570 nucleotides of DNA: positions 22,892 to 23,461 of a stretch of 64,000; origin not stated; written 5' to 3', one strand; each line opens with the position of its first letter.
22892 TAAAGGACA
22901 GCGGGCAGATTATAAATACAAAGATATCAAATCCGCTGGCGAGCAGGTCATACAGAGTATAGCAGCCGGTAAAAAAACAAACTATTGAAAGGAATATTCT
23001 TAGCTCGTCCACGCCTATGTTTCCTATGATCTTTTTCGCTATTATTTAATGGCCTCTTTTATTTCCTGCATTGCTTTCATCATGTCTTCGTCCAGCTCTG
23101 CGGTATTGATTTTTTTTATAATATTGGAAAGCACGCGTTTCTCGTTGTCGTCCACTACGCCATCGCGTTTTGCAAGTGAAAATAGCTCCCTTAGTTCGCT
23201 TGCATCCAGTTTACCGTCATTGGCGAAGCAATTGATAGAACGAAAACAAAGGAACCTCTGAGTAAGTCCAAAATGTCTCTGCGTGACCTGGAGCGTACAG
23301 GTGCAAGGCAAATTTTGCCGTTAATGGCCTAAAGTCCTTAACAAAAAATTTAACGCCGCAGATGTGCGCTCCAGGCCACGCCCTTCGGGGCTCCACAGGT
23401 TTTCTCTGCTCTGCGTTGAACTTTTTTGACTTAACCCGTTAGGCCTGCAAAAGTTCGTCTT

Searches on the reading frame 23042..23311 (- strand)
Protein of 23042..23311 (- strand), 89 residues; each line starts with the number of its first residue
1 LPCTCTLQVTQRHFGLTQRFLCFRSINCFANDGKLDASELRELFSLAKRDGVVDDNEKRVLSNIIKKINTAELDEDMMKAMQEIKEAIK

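Call 7: search_protein_families(library=pfam, proteins=[window:23042-23311:-], max_evalue=0.01)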
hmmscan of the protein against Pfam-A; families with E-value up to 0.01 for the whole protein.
window:23042-23311:- (89 aa): 0 families

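Call 29: search_protein_families(library=pfam, proteins=[window:23042-23311:-], max_evalue=5)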
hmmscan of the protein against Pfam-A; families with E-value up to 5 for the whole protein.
window:23042-23311:- (89 aa): 5 families
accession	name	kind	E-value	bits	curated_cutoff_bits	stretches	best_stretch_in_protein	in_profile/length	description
PF13202.12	EF-hand_5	-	0.032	14.2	25.9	1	31-43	12-24/25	EF hand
PF04391.17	DUF533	-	0.051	13.6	29.6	1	40-81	74-112/178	Protein of unknown function (DUF533)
PF05099.18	TerB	-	0.069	13.9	24.4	1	40-69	78-107/118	Tellurite resistance protein TerB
PF13405.12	EF-hand_6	-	0.1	12.9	25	1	31-45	13-27/30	EF-hand domain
PF00036.39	EF-hand_1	-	0.12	12.4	25.4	1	31-45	13-27/29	EF hand domain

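Call 31: search_protein_families(library=ncbifam, proteins=[window:23042-23311:-], max_evalue=1)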
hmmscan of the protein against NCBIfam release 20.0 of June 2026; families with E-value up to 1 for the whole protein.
window:23042-23311:- (89 aa): 1 family
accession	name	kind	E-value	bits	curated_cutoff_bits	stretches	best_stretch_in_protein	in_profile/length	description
NF006948.0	PRK09430.1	equivalog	0.0069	16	162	1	13-83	108-176/267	co-chaperone DjlA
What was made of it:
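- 23042..23311 (-): 89-aa TerB/DjlA-like small protein. Weak TerB and DjlA matches (calls 29, 31).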
